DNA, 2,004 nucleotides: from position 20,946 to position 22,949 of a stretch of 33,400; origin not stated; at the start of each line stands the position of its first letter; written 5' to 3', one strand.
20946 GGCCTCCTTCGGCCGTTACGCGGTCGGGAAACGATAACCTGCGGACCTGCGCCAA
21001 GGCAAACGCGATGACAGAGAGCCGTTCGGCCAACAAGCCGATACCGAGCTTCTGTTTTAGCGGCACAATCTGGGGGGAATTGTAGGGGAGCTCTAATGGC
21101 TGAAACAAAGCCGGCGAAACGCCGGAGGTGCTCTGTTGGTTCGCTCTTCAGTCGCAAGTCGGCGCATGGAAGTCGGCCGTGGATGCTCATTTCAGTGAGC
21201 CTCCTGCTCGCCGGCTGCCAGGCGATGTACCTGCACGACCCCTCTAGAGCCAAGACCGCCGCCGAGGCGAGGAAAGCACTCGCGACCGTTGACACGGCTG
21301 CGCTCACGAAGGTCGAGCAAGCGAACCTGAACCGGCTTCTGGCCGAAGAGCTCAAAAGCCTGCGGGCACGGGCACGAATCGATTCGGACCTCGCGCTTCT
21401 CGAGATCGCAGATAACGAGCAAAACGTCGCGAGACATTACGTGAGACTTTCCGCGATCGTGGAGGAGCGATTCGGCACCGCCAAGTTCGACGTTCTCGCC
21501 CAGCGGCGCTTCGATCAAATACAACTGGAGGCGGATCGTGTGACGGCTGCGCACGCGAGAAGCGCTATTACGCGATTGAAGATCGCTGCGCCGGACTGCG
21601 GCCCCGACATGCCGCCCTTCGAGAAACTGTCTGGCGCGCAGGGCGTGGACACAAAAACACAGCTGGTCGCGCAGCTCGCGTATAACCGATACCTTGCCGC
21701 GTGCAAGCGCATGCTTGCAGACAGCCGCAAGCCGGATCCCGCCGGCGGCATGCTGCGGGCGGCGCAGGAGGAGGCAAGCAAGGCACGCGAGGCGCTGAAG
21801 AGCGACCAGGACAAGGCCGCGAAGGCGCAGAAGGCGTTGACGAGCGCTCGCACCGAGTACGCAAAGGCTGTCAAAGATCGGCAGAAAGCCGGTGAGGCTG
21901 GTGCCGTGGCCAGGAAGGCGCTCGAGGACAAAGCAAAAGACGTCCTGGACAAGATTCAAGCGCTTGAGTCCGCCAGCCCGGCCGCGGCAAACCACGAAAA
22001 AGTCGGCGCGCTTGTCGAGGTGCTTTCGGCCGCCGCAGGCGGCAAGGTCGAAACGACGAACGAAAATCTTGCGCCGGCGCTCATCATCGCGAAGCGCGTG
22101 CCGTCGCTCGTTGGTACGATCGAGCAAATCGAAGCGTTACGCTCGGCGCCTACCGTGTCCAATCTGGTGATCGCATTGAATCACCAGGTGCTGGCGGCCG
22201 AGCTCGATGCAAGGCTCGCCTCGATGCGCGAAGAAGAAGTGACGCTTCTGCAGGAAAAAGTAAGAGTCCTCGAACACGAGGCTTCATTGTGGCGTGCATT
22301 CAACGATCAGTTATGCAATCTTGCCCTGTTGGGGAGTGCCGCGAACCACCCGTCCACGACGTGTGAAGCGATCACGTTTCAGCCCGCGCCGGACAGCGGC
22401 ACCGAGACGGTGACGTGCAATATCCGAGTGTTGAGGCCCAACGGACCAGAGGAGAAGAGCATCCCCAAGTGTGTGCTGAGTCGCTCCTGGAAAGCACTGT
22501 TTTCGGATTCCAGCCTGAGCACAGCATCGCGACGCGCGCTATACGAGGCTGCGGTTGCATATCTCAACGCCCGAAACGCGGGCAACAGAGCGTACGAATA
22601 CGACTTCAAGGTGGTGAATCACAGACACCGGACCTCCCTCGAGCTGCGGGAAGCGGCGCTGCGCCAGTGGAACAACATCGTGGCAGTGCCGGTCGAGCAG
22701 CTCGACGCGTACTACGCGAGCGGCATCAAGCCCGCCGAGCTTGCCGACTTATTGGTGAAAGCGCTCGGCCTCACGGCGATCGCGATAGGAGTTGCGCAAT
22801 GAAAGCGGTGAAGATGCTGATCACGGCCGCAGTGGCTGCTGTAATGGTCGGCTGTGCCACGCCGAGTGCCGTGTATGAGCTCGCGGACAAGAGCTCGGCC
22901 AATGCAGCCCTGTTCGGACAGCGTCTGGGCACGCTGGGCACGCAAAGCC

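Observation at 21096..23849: Tightly coupled three-gene envelope module of unknown function (two lipoproteins plus a small cytoplasmic helical protein) next to a toxin-antitoxin pair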

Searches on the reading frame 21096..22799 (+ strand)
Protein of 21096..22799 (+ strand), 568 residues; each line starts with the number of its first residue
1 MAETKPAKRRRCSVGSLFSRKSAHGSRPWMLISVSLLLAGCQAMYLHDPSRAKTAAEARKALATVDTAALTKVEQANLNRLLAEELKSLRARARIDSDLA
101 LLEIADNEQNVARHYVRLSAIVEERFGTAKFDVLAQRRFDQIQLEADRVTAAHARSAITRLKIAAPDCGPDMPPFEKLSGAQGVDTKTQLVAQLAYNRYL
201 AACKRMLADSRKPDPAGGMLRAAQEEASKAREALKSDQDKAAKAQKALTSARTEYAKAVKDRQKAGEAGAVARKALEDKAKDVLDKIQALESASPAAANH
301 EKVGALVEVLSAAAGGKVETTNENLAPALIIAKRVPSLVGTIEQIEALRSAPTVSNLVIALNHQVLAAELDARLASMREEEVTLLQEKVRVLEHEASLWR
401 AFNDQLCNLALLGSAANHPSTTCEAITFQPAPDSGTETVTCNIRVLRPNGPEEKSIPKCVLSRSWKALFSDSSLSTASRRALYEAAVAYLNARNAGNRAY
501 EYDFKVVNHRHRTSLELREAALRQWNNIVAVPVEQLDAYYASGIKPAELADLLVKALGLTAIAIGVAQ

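Call 4: search_protein_families(library=pfam, proteins=[window:21096-22799:+], max_evalue=1)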
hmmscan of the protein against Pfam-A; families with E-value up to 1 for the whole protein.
window:21096-22799:+ (568 aa): 2 families
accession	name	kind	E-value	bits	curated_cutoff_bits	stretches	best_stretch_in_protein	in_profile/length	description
PF23716.1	DUF7158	-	0.71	10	27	0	365-379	10-24/38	Family of unknown function (DUF7158)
PF18915.5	DUF5667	-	0.94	10.4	27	1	186-254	28-95/99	Domain of unknown function (DUF5667)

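Call 5: search_protein_families(library=ncbifam, proteins=[window:21096-22799:+], max_evalue=1)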
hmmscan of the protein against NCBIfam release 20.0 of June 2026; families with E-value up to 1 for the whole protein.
window:21096-22799:+ (568 aa): 1 family
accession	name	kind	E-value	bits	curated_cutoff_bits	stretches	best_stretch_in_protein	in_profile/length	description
TIGR04320.1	Surf_Exclu_PgrA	domain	0.95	8.7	70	1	220-299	272-347/360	SEC10/PgrA surface exclusion domain-containing protein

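Call 6: search_protein_families(library=padloc, proteins=[window:21096-22799:+], max_evalue=1)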
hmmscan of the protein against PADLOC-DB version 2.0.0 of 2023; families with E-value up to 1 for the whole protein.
window:21096-22799:+ (568 aa): 1 family
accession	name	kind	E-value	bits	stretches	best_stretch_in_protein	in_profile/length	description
PDLC02668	DndD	-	0.43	7.5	1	208-323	202-317/659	DndD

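Call 7: find_homologous_proteins(query=window:21096-22799:+)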
Query window:21096-22799:+ (568 aa): 8 proteins with E <= 0.001 among 8000 candidates.
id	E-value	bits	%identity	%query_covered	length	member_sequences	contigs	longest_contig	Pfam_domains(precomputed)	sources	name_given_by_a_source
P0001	0.0e+0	1193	99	100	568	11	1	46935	-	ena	-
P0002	4.0e-196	671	61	97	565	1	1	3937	-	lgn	-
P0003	4.5e-171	589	58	93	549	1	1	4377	-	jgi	jgi:hypothetical protein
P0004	1.6e-98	349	42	93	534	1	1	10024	-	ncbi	-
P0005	5.1e-95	338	42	93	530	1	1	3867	-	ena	-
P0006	2.1e-94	336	38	95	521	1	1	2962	-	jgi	jgi:hypothetical protein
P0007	9.5e-92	327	38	93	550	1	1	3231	-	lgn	-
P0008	4.6e-87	311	36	97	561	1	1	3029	-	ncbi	-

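Call 9: find_encoding_contigs(protein=P0004, flank=10000, max_places=4)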
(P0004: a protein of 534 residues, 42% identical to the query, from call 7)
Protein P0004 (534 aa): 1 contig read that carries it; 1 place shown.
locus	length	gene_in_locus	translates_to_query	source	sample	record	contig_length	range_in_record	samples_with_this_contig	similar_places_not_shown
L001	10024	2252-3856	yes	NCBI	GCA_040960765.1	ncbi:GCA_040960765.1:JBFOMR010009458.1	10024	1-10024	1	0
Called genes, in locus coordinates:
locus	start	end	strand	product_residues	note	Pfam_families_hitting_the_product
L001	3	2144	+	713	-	?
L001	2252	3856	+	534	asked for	-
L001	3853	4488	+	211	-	-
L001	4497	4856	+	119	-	-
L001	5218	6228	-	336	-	PF01734:Patatin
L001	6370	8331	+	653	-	-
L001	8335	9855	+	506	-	-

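Call 10: find_encoding_contigs(protein=P0008, flank=10000, max_places=4)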
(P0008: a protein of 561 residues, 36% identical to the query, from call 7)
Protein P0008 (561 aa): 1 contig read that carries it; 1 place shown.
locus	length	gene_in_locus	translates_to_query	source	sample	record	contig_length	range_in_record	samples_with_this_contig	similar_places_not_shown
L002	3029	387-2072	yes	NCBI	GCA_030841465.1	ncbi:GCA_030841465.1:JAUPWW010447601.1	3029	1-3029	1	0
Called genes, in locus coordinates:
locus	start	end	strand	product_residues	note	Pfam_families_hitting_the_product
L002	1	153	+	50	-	?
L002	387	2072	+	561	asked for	-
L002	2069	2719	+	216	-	-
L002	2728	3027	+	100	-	?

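Call 11: find_encoding_contigs(protein=P0002, flank=10000, max_places=3)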
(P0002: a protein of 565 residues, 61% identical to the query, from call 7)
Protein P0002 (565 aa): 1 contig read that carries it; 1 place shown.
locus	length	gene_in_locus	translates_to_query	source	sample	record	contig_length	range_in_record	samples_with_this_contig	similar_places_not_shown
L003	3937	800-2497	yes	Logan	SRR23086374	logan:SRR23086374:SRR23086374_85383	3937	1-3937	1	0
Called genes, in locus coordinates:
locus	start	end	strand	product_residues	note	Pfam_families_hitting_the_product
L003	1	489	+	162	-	?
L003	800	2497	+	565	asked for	-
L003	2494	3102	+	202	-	-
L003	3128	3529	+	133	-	-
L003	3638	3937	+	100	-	?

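Call 12: find_encoding_contigs(protein=P0003, flank=10000, max_places=3)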
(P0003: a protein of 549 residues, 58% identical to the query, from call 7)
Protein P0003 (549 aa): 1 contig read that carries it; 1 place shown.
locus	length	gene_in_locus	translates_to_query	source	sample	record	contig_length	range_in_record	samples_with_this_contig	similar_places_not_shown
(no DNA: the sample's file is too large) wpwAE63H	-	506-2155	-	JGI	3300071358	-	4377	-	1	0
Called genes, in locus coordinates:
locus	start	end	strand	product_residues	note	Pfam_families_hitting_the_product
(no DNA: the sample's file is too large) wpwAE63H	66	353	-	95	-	PF24696:UGSC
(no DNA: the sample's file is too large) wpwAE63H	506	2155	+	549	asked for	-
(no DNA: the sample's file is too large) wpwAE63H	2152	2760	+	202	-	-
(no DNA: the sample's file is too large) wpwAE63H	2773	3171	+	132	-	-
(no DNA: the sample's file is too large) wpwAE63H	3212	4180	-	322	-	PF03401:TctC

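Call 13: find_encoding_contigs(protein=P0005, flank=10000, max_places=3)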
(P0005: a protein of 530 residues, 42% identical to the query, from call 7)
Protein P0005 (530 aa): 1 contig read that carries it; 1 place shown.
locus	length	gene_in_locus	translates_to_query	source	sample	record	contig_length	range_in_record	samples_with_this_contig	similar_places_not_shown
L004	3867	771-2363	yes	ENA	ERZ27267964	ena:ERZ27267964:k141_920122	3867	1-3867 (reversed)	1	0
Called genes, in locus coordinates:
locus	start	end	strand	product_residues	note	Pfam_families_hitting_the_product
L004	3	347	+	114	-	?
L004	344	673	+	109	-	-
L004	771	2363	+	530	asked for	-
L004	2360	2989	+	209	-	-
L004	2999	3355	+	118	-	-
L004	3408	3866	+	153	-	?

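Call 14: find_encoding_contigs(protein=P0006, flank=10000, max_places=3)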
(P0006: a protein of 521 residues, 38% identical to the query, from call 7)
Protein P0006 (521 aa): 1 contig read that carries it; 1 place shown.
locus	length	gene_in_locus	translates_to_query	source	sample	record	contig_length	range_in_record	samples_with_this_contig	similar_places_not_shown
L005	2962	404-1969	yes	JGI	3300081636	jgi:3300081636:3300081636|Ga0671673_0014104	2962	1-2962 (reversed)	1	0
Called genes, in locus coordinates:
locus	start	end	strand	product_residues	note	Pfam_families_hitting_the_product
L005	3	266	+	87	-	?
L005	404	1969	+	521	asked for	-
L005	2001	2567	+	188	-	-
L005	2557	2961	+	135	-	?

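Call 15: find_encoding_contigs(protein=P0007, flank=10000, max_places=3)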
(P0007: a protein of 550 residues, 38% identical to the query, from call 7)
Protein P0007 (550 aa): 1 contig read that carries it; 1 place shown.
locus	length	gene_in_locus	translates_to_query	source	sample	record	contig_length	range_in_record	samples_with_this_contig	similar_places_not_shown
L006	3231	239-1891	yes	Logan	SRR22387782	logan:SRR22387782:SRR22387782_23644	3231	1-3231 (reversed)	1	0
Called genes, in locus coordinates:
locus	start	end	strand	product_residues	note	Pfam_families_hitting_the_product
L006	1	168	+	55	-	?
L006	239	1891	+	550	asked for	-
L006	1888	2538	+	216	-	-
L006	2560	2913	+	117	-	-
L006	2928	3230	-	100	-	?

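Call 23: find_encoding_contigs(protein=P0001, flank=10000, max_places=4)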
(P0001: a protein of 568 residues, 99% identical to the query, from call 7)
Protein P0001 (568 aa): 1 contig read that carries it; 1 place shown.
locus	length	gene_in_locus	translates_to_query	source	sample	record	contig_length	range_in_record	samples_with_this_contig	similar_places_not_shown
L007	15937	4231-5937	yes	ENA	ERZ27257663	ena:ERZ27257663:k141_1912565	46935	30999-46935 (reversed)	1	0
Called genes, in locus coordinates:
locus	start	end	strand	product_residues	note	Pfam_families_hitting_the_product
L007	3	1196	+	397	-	?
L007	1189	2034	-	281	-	PF00582:Usp (weak)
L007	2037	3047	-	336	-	PF03401:TctC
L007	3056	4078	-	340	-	PF00296:Bac_luciferase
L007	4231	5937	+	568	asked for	-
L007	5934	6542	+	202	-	-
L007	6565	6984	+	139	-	-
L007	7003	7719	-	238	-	PF08808:RES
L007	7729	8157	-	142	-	PF20432:Xre-like-HTH (faint), PF09722:Xre_MbcA_ParS_C (weak)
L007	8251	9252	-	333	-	PF03401:TctC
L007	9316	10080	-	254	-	PF00378:ECH_1, PF16113:ECH_2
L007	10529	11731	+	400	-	PF05977:MFS_3, PF07690:MFS_1, PF12832:MFS_1_like, PF07690:MFS_1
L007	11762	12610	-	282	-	PF04909:Amidohydro_2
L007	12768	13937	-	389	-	PF00465:Fe-ADH, PF13685:Fe-ADH_2 (faint), PF25137:ADH_Fe_C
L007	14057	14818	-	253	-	PF13531:SBP_bac_11, PF01547:SBP_bac_1 (faint)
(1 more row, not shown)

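Call 24: find_related_loci(query=A1, collection=genome_contigs, flank=10000)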
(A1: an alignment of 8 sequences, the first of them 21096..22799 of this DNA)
Query A1 (568 aa) in genome_contigs; peptide patterns used: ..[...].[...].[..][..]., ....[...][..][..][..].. (x = any residue, [..] = any of these).
35 stretches matched a pattern; 2 encode a relative of the query (tblastn E <= 1e-3); 2 distinct loci.
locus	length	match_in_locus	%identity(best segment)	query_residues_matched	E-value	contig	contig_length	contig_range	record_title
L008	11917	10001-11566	39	38-568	1e-100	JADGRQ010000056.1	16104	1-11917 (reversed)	MAG: Burkholderiales bacterium isolate Chersky.31_24 contig-100_1475, whole genome shotgun sequence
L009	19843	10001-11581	35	29-568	8e-69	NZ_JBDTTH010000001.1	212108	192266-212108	MAG: Polaromonas sp. isolate cluster3_bin.291 NODE_51_length_212108_cov_20.246061, whole genome shotgun sequence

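Call 29: predict_structure(alignment_id=A1)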
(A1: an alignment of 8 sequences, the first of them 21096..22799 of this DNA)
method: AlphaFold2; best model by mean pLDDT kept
length: 568 residues; sequences in the alignment: 8
mean_pLDDT: 74.7   pTM: 0.64
mean pLDDT of the five models: 74.7, 73.8, 73.5, 72.5, 71.6
residues with pLDDT >= 90: 140; 70-90: 261; 50-70: 67; < 50: 100
segments of 3 or more residues with pLDDT < 50: 1-56, 529-568
pLDDT, mean of each block of 10 residues (from residue 1): 31 29 36 39 38 47 56 70 75 76 78 90 84 71 83 91 86 88 86 93 85 70 88 91 95 93 75 88 95 92 87 70 86 77 66 64 83 88 91 87 91 73 85 81 83 89 91 90 92 86 85 76 56 42 41 39 31
secondary structure, 60 per line:
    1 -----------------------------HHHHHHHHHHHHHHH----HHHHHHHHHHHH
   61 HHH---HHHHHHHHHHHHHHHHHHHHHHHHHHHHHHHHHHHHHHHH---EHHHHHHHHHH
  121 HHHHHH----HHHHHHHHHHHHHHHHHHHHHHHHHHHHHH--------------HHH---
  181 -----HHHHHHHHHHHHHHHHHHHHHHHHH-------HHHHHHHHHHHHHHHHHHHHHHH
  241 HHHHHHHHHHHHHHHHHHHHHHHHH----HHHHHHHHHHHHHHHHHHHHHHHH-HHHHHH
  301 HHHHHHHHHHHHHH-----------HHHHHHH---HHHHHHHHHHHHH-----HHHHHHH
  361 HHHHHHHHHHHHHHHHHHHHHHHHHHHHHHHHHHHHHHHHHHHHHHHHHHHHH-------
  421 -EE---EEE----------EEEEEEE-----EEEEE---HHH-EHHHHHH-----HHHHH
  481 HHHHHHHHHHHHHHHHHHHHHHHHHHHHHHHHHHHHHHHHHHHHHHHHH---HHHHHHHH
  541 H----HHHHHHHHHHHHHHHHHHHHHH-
elements in order: H30-44 H49-63 H67-106 H111-126 H131-160 H186-210 H218-265 H270-293 H295-314 H326-332 H336-348 H354-413 E427-429 E440-446 E452-456 H465-470 H476-529 H533-541 H546-567

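Call 32: fold_search(model_id=the predicted structure, library=pdb)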
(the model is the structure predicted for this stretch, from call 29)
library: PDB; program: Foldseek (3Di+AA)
matches with E <= 10: 342; with E <= 0.001: 0
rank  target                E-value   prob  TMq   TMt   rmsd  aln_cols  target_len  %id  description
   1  9hqu_A                4.5e-02  0.14  0.11  0.10  37.9       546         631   12  Salmonella enterica Lamassu LmuACB in nuclease sequestration state (released 2025-10-01)
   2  6ikn_B                1.2e-01  0.57  0.13  0.23  33.4       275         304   12  Crystal structure of the GAS7 F-BAR domain (released 2019-10-16)
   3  6ikn_A                1.4e-01  0.54  0.13  0.23  32.5       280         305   14  Crystal structure of the GAS7 F-BAR domain (released 2019-10-16)
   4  8otz_Cm               1.5e-01  0.14  0.11  0.16  51.8       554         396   13  48-nm repeat of the native axonemal doublet microtubule from bovine sperm (released 2023-11-22)
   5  9cpc_3O               1.6e-01  0.16  0.14  0.18  51.4       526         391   12  Atomic model of porcine brain ventricles cilia doublet microtubule (48-nm periodicity) (released 2024-10-23)
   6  9fqr_A7               1.6e-01  0.15  0.14  0.17  52.6       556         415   12  96-nm repeat of axonemal doublet microtubules from bovine sperm (released 2025-03-26)
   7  7rro_F1               1.7e-01  0.28  0.17  0.22  53.4       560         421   11  Structure of the 48-nm repeat doublet microtubule from bovine tracheal cilia (released 2021-10-27)
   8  9hqx_B                1.7e-01  0.11  0.12  0.11  36.6       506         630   12  Salmonella enterica Lamassu LmuACB bound to DNA duplex (released 2025-10-01)
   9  9fqr_E4               1.8e-01  0.13  0.11  0.15  51.4       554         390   12  96-nm repeat of axonemal doublet microtubules from bovine sperm (released 2025-03-26)
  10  7rro_B8               2.2e-01  0.15  0.14  0.19  51.7       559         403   10  Structure of the 48-nm repeat doublet microtubule from bovine tracheal cilia (released 2021-10-27)
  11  9fqr_A0               2.4e-01  0.16  0.14  0.18  51.0       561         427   12  96-nm repeat of axonemal doublet microtubules from bovine sperm (released 2025-03-26)
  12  8to0_AI               2.4e-01  0.13  0.13  0.18  53.2       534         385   10  48-nm repeating structure of doublets from mouse sperm flagella (released 2023-11-01)
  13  8to0_k                2.5e-01  0.14  0.14  0.18  50.9       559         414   11  48-nm repeating structure of doublets from mouse sperm flagella (released 2023-11-01)
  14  8otz_C9               2.6e-01  0.13  0.13  0.18  49.2       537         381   12  48-nm repeat of the native axonemal doublet microtubule from bovine sperm (released 2023-11-22)
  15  7rro_B7               2.8e-01  0.21  0.16  0.22  51.9       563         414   10  Structure of the 48-nm repeat doublet microtubule from bovine tracheal cilia (released 2021-10-27)
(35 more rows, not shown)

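Call 35: search_protein_representatives(alignment_id=A1)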
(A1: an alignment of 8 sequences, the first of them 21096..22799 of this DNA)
Query: 8 sequences, 544 profile positions. Proteins with E-value up to 0.001 (for the whole library): 569; up to 1e-10: 288; up to 1e-30: 81. The best 150 are listed.
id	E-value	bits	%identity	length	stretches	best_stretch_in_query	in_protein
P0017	8.3e-229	777.4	-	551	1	5-544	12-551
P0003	4.9e-221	751.8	-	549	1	1-544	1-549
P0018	4.4e-176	603.4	-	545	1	20-544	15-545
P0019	1.2e-170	585.4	-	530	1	21-544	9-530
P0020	9.9e-168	575.8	-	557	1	16-544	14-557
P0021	1.8e-158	545.3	-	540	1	16-544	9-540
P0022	6.5e-129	447.7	-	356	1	228-542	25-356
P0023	1.1e-104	367.8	-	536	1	14-544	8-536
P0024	4.9e-102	359.0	-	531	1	20-544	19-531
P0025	9.2e-99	348.2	-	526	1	19-544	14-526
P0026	9.0e-95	335.0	-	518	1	21-543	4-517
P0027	2.6e-94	333.5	-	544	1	21-544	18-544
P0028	3.9e-91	323.0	-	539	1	14-543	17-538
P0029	4.5e-91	322.8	-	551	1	10-543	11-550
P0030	6.1e-91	322.4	-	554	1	17-543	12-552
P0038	2.3e-82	294.0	-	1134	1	17-544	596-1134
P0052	3.1e-70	254.0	-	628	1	30-544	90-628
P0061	1.1e-60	222.5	-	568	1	7-544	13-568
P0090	2.6e-32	128.9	-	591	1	39-506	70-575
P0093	4.8e-32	128.0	-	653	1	149-518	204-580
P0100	7.0e-28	114.2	-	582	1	18-543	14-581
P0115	1.6e-24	103.1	-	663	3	476-542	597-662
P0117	7.2e-24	101.0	-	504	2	18-377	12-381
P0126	1.8e-22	96.4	-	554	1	31-539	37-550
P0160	1.9e-19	86.4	-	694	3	213-393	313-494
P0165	7.8e-19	84.4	-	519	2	17-375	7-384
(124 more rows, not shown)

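Call 38: search_protein_families(library=pfam, proteins=[P0038, P0052, P0093, P0115, P0160, P0090, P0100, P0126, P0165], max_evalue=0.1)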
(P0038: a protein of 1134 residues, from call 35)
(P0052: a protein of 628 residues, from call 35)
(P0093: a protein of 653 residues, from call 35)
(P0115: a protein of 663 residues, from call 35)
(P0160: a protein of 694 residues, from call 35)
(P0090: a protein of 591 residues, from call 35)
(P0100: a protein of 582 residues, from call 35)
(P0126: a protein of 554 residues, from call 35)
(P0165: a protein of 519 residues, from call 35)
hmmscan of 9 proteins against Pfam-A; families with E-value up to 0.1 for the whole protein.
P0038 (1134 aa): 3 families
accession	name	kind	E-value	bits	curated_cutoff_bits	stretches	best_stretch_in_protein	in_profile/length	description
PF12732.12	YtxH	-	0.0076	17.1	37.5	1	834-872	19-52/71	YtxH-like protein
PF00482.28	T2SSF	-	0.053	13.9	25.2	0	791-862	30-98/125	Type II secretion system (T2SS), protein F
PF25656.1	DUF7945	-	0.055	14.2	27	0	72-93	15-36/123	Domain of unknown function (DUF7945)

P0052 (628 aa): 1 family
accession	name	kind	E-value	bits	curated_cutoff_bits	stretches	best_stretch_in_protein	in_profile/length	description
PF04612.17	T2SSM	-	0.076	13.7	27.8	0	275-368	25-117/160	Type II secretion system (T2SS), protein M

P0093 (653 aa): 3 families
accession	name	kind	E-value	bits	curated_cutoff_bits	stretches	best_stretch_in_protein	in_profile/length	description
PF02403.27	Seryl_tRNA_N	-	0.0014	19.3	28.2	1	244-327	13-95/108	Seryl-tRNA synthetase N-terminal domain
PF05600.17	CDK5RAP3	-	0.0029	17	22.6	1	270-331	131-192/502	CDK5 regulatory subunit-associated protein 3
PF04932.20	Wzy_C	-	0.084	13.1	31.7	0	37-74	27-66/149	O-Antigen ligase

P0115 (663 aa): 0 families

P0160 (694 aa): 0 families

P0090 (591 aa): 5 families
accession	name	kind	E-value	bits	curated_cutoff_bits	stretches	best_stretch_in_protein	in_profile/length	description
PF08702.15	Fib_alpha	-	0.0088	16.7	29.9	1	252-326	39-110/143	Fibrinogen alpha/beta chain family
PF13166.12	AAA_13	-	0.011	14.9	36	1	258-319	409-470/713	AAA domain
PF03961.19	FapA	-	0.015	15.4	31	1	246-339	147-241/272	Flagellar Assembly Protein A beta solenoid domain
PF14661.11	HAUS6_N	-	0.024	14.7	26.4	1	224-331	111-213/233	HAUS augmin-like complex subunit 6 N-terminus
PF12767.12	SAGA-Tad1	-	0.041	14.1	31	1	205-318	79-144/238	Transcriptional regulator of RNA polII, SAGA, subunit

P0100 (582 aa): 0 families

P0126 (554 aa): 1 family
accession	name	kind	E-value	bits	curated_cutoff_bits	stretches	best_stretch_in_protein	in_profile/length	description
PF17920.6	TetR_C_16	-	0.088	13.5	26.2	0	300-343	34-76/107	Tetracyclin repressor-like, C-terminal domain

P0165 (519 aa): 1 family
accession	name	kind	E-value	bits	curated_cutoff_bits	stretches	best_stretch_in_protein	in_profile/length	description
PF02796.21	HTH_7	-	0.03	14.9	23.8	1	486-507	11-32/45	Helix-turn-helix domain of resolvase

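Call 39: list_cluster_members(proteins=[P0004, P0008, P0017, P0018, P0023, P0038, P0100, P0126, P0165, P0061])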
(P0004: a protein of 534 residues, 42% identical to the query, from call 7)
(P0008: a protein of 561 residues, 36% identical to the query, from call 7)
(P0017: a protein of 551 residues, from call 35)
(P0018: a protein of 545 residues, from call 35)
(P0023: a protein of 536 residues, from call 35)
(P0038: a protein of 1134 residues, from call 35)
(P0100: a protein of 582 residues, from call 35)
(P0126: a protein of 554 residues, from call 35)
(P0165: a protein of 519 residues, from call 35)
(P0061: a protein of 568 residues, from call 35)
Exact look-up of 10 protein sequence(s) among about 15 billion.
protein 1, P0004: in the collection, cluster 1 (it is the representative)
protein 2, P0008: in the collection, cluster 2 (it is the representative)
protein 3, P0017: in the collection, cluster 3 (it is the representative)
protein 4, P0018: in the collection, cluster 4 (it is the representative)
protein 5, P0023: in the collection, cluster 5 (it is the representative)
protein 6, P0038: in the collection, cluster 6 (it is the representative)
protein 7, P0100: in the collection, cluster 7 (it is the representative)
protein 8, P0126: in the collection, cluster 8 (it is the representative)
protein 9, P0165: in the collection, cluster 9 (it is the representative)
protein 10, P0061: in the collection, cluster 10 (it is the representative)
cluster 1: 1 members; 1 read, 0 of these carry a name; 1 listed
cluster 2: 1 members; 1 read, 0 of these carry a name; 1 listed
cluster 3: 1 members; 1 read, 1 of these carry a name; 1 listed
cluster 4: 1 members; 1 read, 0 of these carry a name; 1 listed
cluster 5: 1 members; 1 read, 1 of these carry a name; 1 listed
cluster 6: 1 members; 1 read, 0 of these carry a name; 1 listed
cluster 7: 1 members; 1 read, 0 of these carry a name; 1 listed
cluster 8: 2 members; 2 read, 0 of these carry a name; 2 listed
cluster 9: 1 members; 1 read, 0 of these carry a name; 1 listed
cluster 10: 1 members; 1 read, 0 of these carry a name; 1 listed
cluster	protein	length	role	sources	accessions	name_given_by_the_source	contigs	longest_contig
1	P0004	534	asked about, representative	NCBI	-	-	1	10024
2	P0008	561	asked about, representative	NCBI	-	-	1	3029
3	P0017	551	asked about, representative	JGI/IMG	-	hypothetical protein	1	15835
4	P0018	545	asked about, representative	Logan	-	-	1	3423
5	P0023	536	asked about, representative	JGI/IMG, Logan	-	hypothetical protein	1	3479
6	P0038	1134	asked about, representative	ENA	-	-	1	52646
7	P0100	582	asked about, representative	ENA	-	-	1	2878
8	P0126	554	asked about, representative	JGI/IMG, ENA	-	-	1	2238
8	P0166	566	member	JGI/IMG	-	-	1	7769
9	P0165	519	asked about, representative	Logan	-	-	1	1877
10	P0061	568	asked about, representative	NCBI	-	-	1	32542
